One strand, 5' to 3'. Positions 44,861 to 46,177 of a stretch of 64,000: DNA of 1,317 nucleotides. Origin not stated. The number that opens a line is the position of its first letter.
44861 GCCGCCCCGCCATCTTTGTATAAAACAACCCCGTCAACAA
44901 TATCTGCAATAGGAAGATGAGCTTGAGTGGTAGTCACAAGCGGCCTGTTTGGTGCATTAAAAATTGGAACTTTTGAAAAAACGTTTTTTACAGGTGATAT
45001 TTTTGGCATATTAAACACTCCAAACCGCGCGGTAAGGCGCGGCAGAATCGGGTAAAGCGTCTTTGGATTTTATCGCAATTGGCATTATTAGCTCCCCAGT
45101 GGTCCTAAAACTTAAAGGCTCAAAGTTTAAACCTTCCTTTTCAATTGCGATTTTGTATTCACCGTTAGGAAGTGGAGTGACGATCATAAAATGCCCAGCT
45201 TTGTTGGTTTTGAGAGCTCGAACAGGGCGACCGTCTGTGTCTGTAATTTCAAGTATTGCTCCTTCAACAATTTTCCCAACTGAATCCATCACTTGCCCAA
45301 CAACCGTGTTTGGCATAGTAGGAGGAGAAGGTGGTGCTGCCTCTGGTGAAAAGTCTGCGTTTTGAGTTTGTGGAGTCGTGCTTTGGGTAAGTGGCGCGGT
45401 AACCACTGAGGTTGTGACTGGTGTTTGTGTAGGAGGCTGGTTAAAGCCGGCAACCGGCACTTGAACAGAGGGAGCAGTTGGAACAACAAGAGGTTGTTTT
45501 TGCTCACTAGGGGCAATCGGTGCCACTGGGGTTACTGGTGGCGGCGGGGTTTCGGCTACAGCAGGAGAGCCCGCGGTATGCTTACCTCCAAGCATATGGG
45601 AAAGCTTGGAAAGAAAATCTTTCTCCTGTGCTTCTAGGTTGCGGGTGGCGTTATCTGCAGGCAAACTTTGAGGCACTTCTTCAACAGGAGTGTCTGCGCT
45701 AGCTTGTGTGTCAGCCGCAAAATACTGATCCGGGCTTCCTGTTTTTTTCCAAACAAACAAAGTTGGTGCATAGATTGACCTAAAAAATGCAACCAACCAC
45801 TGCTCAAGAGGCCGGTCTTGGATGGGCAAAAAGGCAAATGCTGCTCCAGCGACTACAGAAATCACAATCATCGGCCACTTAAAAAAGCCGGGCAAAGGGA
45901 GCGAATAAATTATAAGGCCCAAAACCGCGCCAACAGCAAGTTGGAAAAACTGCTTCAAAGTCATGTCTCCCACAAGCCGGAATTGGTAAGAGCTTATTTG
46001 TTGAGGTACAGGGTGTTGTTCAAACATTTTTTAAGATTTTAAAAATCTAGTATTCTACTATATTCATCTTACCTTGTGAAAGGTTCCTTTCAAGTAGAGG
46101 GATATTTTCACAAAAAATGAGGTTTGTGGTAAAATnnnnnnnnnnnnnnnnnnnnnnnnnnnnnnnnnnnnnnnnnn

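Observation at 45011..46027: VirB3-like membrane hairpin fused to a Pro-rich stalk and a CarboxypepD_reg-like beta-sandwich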

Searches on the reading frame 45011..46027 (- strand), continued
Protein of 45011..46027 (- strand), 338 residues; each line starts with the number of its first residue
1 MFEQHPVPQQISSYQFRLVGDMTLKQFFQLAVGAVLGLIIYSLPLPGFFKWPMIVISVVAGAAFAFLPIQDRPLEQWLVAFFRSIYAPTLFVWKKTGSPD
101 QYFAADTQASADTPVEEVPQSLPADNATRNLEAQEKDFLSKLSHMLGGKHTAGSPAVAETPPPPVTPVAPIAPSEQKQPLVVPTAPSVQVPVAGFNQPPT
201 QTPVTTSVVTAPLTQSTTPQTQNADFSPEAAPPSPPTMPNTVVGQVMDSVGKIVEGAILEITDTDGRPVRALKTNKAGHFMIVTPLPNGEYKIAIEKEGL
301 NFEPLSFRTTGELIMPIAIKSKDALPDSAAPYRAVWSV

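Call 39: search_solved_structures(query=A1, max_evalue=10, show_alignments=2)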
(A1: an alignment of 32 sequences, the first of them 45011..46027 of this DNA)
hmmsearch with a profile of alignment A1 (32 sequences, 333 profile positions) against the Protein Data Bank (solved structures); distinct sequences matched with E-value up to 10: 2.
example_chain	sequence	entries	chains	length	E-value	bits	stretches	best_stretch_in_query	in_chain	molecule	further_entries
7xdt_A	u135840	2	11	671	0.96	12.1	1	88-233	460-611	Gem-associated protein 5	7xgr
28zu_F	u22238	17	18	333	4.3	10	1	85-240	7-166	Eukaryotic translation initiation factor 2 subunit 2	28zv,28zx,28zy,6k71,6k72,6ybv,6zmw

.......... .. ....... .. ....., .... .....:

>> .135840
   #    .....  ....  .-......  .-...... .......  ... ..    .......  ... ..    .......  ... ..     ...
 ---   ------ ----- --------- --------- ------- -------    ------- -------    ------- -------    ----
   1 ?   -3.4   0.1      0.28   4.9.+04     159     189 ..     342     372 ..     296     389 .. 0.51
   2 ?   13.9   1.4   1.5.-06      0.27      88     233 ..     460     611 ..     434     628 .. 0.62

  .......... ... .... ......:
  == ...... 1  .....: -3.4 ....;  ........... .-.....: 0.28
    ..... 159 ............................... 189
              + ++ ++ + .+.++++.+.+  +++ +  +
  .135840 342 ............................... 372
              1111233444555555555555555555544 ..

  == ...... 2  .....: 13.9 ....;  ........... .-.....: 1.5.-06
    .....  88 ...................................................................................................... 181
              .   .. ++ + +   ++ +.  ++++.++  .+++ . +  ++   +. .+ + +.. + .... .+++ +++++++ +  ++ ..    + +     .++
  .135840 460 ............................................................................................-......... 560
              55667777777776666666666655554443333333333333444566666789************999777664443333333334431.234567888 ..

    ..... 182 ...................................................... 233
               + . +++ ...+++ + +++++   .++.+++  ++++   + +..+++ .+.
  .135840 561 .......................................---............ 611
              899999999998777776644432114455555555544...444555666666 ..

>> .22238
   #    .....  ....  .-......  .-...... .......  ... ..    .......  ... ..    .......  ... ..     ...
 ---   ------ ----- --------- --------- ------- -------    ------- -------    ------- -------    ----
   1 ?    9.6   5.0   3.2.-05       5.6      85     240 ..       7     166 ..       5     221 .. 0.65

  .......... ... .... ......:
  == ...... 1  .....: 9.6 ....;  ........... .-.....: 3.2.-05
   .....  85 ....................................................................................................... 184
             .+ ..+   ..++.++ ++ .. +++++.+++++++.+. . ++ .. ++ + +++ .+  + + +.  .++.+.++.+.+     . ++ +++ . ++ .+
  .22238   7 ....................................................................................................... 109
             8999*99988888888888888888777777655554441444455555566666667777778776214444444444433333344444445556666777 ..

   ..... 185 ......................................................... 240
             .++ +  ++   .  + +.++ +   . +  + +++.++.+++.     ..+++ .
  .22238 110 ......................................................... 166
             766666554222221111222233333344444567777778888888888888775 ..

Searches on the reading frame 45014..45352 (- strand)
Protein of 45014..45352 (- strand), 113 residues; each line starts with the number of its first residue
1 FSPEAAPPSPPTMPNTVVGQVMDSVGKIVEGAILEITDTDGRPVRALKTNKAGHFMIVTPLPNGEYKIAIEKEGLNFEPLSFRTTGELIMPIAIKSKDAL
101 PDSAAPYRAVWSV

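Call 30: search_protein_families(library=pfam, proteins=[window:45014-45352:-], max_evalue=1)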
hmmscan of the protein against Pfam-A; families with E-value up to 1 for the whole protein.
seq(113 aa): 7 families
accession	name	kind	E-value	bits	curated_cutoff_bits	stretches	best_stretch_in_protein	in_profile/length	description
PF13620.12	CarboxypepD_reg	-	9.1e-08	32.8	32.3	1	16-74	1-58/82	Carboxypeptidase regulatory-like domain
PF17802.7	SpaA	-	0.0012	19.4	23.1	1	23-68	9-56/91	Prealbumin-like fold domain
PF17210.9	SdrD_B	-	0.023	15.4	29.7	1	26-72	21-66/112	SdrD B-like domain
PF22902.2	NOMO1-like_9th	-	0.035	14.3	27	1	30-80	14-65/75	BOS complex subunit NOMO1-like, beta sandwich domain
PF09430.16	EMC7_beta-sandw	-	0.051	14.2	26.6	1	45-81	21-56/122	ER membrane protein complex subunit 7, beta-sandwich domain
PF17936.7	Big_6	-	0.12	13.1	27.6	1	25-58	18-51/83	Bacterial Ig domain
PF13715.12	CarbopepD_reg_2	-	0.12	12.8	32.2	1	19-75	3-55/88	CarboxypepD_reg-like domain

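Call 47: search_protein_representatives(protein=window:45050-45352:-)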
Query: 101 residues. Proteins with E-value up to 0.001 (for the whole library): 2264; up to 1e-10: 942; up to 1e-30: 75. The best 150 are listed.
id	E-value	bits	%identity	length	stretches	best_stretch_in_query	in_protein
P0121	9.9e-67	237.4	35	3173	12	6-86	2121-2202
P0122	6.1e-43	161.1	29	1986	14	10-77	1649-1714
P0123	5.4e-41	154.9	29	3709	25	16-75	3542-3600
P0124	2.0e-38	146.6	70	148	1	1-97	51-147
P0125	5.0e-38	145.3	70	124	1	1-100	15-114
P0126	1.8e-37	143.6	28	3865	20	10-84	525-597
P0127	3.0e-37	142.8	70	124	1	1-97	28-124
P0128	5.3e-37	142.1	74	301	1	1-100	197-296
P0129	6.2e-37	141.8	68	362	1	1-98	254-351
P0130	9.8e-37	141.2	66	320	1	1-99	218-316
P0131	1.4e-36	140.7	69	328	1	1-100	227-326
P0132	2.5e-36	139.9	70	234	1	1-97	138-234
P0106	1.1e-35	137.8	69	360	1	1-97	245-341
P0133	1.4e-35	137.5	55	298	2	1-100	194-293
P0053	2.6e-35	136.6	68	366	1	1-96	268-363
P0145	2.3e-34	133.6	67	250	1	1-99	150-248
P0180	2.6e-31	123.8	59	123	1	1-98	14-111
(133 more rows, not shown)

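Call 49: search_protein_families(library=pfam, proteins=[P0121, P0122, P0145], max_evalue=0.001)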
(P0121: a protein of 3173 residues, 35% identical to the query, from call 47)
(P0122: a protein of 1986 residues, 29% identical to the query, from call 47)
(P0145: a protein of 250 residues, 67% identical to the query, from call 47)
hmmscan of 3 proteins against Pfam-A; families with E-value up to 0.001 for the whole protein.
P0121 (3173 aa): 17 families
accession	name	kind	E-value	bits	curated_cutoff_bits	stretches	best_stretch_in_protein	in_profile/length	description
PF13620.12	CarboxypepD_reg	-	4.6e-146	476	32.3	13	2035-2104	2-71/82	Carboxypeptidase regulatory-like domain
PF17210.9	SdrD_B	-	1.8e-68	228.2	29.7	11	2039-2117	16-91/112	SdrD B-like domain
PF13715.12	CarbopepD_reg_2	-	1.3e-62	208.3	32.2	12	2035-2104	1-66/88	CarboxypepD_reg-like domain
PF09430.16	EMC7_beta-sandw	-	8.8e-45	152.3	26.6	0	2044-2113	4-69/122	ER membrane protein complex subunit 7, beta-sandwich domain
PF17802.7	SpaA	-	2e-42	143.7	23.1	0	2041-2087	10-57/91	Prealbumin-like fold domain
PF14686.12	fn3_3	-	1.5e-31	108.4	24.4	0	2143-2206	3-74/75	Polysaccharide lyase family 4, domain II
PF13385.13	Laminin_G_3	-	1.7e-23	83.9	27.6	1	870-1028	1-150/151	Concanavalin A-like lectin/glucanases superfamily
PF22902.2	NOMO1-like_9th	-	4.8e-21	74.8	27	0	2045-2092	11-59/75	BOS complex subunit NOMO1-like, beta sandwich domain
PF24025.1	Ig_DR_A0283-like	-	2.7e-19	69.8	27.1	0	1292-1349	12-69/102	DR_A0283-like, Ig-like domain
PF13290.12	CHB_HEX_C_1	-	2.1e-18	66.4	22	1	479-544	1-66/67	Chitobiase/beta-hexosaminidase C-terminal domain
PF22898.2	NOMO1-like_1st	-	7.4e-18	64.9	27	0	1292-1347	3-58/85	BOS complex subunit NOMO1-like, first beta sandwich domain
PF04122.17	CW_binding_2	-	1e-14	55.2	24.9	1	3065-3153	1-72/73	Cell wall binding domain 2 (CWB2)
PF13287.12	Fn3_assoc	-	4.9e-14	52.6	23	1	492-547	3-58/59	Fn3 associated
PF08308.17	PEGA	-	8.1e-12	45.3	20.8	0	1976-2002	19-45/71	PEGA domain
PF17892.7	Cadherin_5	-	4.4e-08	33.3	26.5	1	786-828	53-95/98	Cadherin-like domain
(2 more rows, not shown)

P0122 (1986 aa): 31 families (the best 25 are shown)
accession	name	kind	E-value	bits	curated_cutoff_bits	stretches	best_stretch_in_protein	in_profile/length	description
PF17210.9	SdrD_B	-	2.4e-190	620.8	29.7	14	1231-1318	17-106/112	SdrD B-like domain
PF13620.12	CarboxypepD_reg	-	2.8e-160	521.5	32.3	14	906-960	2-56/82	Carboxypeptidase regulatory-like domain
PF17802.7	SpaA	-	6.6e-139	452.9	23.1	14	1661-1718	8-68/91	Prealbumin-like fold domain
PF13715.12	CarbopepD_reg_2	-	6.4e-76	250.9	32.2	9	1121-1195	1-71/88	CarboxypepD_reg-like domain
PF11974.14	bMG3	-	1.6e-72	240.5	34.9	5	1336-1376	18-58/103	Bacterial alpha-2-macroglobulin MG3 domain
PF23193.1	NOMO_3rd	-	1.5e-50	170.7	27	0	1559-1599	42-84/120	NOMO third transthyretin-like domain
PF07210.18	DUF1416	-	1e-46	157.2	23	1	269-329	22-80/97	Protein of unknown function (DUF1416)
PF02369.22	Big_1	-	8.8e-38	128.7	34.9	0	1656-1696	21-64/93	Bacterial Ig-like domain (group 1)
PF24421.1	Ig_J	-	9.6e-33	112.8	29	0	1563-1597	44-80/104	Tip attachment protein J, Ig-like domain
PF24025.1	Ig_DR_A0283-like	-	1.1e-28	99.9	27.1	0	1016-1069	12-66/102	DR_A0283-like, Ig-like domain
PF17936.7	Big_6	-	1.7e-26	92.7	27.6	0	1450-1483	18-51/83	Bacterial Ig domain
PF16371.11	MetallophosN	-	3.2e-24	85.4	35.6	0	1658-1716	1-51/77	N terminal of Calcineurin-like phosphoesterase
PF19076.6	CshA_repeat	-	8e-23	81.5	27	1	1788-1848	37-98/103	Surface adhesin CshA repetitive domain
PF09430.16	EMC7_beta-sandw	-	3.2e-22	79.4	26.6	0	594-639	2-45/122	ER membrane protein complex subunit 7, beta-sandwich domain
PF25020.1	TTR_TEN1-4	-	3.2e-22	78.7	27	0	269-317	9-54/86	Teneurin TTR-like domain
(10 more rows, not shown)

P0145 (250 aa): 1 family
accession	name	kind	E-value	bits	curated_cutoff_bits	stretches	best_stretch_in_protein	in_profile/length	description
PF13620.12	CarboxypepD_reg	-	2.4e-08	34.7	32.3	1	166-224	2-59/82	Carboxypeptidase regulatory-like domain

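Call 50: find_encoding_contigs(protein=P0145, flank=5000, max_places=3)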
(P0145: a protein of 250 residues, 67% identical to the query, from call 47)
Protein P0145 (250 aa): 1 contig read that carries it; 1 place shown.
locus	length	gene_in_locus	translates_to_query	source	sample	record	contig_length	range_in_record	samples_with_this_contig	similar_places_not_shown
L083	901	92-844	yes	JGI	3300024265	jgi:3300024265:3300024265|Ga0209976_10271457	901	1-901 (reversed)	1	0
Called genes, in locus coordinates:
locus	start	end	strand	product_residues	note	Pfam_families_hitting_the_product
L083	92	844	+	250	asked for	PF13620:CarboxypepD_reg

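Call 51: find_encoding_contigs(protein=P0125, flank=4000, max_places=4)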
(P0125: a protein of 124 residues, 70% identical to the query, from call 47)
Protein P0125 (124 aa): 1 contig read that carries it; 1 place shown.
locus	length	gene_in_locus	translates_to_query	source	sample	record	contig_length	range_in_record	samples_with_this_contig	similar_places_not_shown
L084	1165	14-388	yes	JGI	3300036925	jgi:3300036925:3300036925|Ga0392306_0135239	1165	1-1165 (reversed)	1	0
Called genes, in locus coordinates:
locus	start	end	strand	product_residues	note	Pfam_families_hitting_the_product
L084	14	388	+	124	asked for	PF13620:CarboxypepD_reg (weak)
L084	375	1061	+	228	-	PF26593:TraC-like (weak)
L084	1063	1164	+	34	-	?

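Call 52: find_encoding_contigs(protein=P0180, flank=4000, max_places=4)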
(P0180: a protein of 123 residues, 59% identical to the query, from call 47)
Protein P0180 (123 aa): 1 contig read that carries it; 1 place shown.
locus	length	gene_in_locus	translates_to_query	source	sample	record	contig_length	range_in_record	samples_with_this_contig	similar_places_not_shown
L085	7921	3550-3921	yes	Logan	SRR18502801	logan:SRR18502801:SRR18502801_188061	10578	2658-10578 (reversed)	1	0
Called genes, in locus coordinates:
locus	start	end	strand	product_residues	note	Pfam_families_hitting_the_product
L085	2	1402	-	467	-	?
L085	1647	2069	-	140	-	PF01934:HepT-like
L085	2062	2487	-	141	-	PF01909:NTP_transf_2, PF18765:Polbeta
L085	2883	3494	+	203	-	PF12666:PrgI (weak)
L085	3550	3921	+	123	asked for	PF13620:CarboxypepD_reg (faint)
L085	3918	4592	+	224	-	PF26593:TraC-like (weak)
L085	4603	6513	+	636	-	PF01935:DUF87, PF12846:AAA_10, PF19044:P-loop_TraG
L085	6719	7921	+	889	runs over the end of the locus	PF00226:DnaJ, PF01551:Peptidase_M23 (weak)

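Call 53: find_encoding_contigs(protein=P0127, flank=4000, max_places=4)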
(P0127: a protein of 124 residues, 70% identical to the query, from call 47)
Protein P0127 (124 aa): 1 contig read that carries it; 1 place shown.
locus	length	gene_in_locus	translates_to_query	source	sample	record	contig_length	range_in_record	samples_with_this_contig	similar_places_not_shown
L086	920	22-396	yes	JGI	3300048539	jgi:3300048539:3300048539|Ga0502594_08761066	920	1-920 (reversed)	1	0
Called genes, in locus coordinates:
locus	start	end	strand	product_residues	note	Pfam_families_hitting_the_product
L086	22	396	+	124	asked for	PF13620:CarboxypepD_reg (weak)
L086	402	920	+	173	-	?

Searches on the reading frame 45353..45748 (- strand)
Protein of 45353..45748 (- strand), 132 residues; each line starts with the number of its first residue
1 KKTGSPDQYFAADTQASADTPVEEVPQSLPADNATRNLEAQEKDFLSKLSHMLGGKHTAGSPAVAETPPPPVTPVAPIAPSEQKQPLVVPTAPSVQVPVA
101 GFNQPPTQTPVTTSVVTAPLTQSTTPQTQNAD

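Call 30: search_protein_families(library=pfam, proteins=[window:45353-45748:-], max_evalue=1)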
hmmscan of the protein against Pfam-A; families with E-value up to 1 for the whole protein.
seq(132 aa): 0 families

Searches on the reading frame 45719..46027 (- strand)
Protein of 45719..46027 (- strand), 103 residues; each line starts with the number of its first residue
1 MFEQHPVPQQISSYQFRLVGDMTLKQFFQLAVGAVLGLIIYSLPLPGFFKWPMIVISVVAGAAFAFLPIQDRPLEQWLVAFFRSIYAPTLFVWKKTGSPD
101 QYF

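Call 42: search_dna_similar(query=window:45719-46027:-, collection=plasmids, mode=protein, max_evalue=10, max_rows=20)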
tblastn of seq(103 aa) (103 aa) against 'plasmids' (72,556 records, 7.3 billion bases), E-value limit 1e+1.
Records with a match: 6; places in all: 6; records where one place covers at least 80% of the query: 1.
Best place of each record, by identity: <60% 6.
By first word of the organism name: Clostridioides 2; Miltoncostaea 1; Oscillibacter 1; Clostridium 1; Loktanella 1.
By predicted mobility (MOB-suite, as given by PLSDB): non-mobilizable 5; conjugative 1.
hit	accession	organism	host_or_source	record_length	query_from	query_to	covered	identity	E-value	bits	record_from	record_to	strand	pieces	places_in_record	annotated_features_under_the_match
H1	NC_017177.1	Clostridioides difficile BI1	Homo sapiens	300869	7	78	70%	37.7%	1e-1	38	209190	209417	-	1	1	PrgI family protein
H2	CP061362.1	Clostridioides sp. ES-W-0016-02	water,pond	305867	7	78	70%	35.1%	3e-1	37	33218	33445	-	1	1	PrgI family protein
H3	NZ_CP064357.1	Miltoncostaea oceani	pure culture,marine sediment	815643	22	100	77%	29.3%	1e-2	40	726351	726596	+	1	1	PrgI family protein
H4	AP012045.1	Oscillibacter valericigenes Sjm18-20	-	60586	7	89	81%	26.9%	2e+0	34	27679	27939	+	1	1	hypothetical protein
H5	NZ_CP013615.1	Clostridium perfringens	canine,Pure culture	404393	3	78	74%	28.8%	5e+0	33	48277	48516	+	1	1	PrgI family mobile element protein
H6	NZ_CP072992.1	Loktanella salsilacus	-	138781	39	79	40%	36.6%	2e+0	34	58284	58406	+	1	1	autotransporter outer membrane beta-barrel domain-containing protein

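Call 43: get_annotated_region(hit=H1, flank=4000)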
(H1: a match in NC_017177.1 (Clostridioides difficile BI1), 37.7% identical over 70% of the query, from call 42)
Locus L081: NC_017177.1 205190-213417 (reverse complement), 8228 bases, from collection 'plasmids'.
description: Clostridioides difficile BI1 plasmid unnamed, complete sequence
organism: Clostridioides difficile BI1 (NCBI taxid 699034)
taxonomy: Bacteria; Bacillota; Clostridia; Peptostreptococcales; Peptostreptococcaceae; Clostridioides; Clostridioides difficile; Clostridioides difficile BI1
host: -; source: Homo sapiens; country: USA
typing (MOB-suite, as given by PLSDB): non-mobilizable
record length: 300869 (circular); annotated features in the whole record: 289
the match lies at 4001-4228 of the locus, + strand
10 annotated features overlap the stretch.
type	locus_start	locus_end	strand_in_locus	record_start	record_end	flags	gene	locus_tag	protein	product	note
CDS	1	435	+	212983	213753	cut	-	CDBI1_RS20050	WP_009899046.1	VWA domain-containing protein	-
CDS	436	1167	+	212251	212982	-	-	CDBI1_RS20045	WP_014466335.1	hypothetical protein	-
CDS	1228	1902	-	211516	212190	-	-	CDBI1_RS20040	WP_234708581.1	thioredoxin fold domain-containing protein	-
CDS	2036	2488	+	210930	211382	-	-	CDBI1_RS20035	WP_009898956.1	hypothetical protein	-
CDS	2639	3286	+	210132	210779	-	-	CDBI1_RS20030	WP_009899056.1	sigma-70 family RNA polymerase sigma factor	GO:0006352 - DNA-templated transcription initiation [Evidence IEA]; GO:0006355 - regulation of DNA-templated ...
CDS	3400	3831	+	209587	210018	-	-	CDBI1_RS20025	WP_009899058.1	hypothetical protein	-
CDS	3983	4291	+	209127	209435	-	-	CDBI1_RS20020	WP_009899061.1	PrgI family protein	-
CDS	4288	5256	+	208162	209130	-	-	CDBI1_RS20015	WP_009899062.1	hypothetical protein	-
CDS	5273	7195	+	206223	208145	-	-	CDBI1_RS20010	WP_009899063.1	ATP-binding protein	-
CDS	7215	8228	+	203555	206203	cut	-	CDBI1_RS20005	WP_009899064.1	hypothetical protein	-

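Call 44: get_annotated_region(hit=H3, flank=4000)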
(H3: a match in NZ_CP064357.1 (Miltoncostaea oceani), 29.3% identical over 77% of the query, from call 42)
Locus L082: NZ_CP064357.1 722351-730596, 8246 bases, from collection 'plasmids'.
description: Miltoncostaea oceani strain SCSIO 61214 plasmid unnamed1, complete sequence
organism: Miltoncostaea oceani (NCBI taxid 2843216)
taxonomy: Bacteria; Actinomycetota; Thermoleophilia; Miltoncostaeales; Miltoncostaeaceae; Miltoncostaea; Miltoncostaea oceani
host: -; source: pure culture,marine sediment; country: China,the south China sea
typing (MOB-suite, as given by PLSDB): non-mobilizable
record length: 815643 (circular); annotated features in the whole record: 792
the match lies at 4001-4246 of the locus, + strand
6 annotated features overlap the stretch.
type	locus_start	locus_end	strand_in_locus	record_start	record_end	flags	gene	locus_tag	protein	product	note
CDS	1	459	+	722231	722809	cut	-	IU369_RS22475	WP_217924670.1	hypothetical protein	-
CDS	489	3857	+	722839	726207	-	-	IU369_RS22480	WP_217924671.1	hypothetical protein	-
CDS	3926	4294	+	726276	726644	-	-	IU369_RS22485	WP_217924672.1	PrgI family protein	-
CDS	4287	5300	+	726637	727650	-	-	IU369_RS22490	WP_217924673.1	hypothetical protein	-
CDS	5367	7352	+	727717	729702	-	-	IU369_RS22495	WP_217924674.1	DUF87 domain-containing protein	-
CDS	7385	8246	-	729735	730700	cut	-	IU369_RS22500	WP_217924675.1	hypothetical protein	-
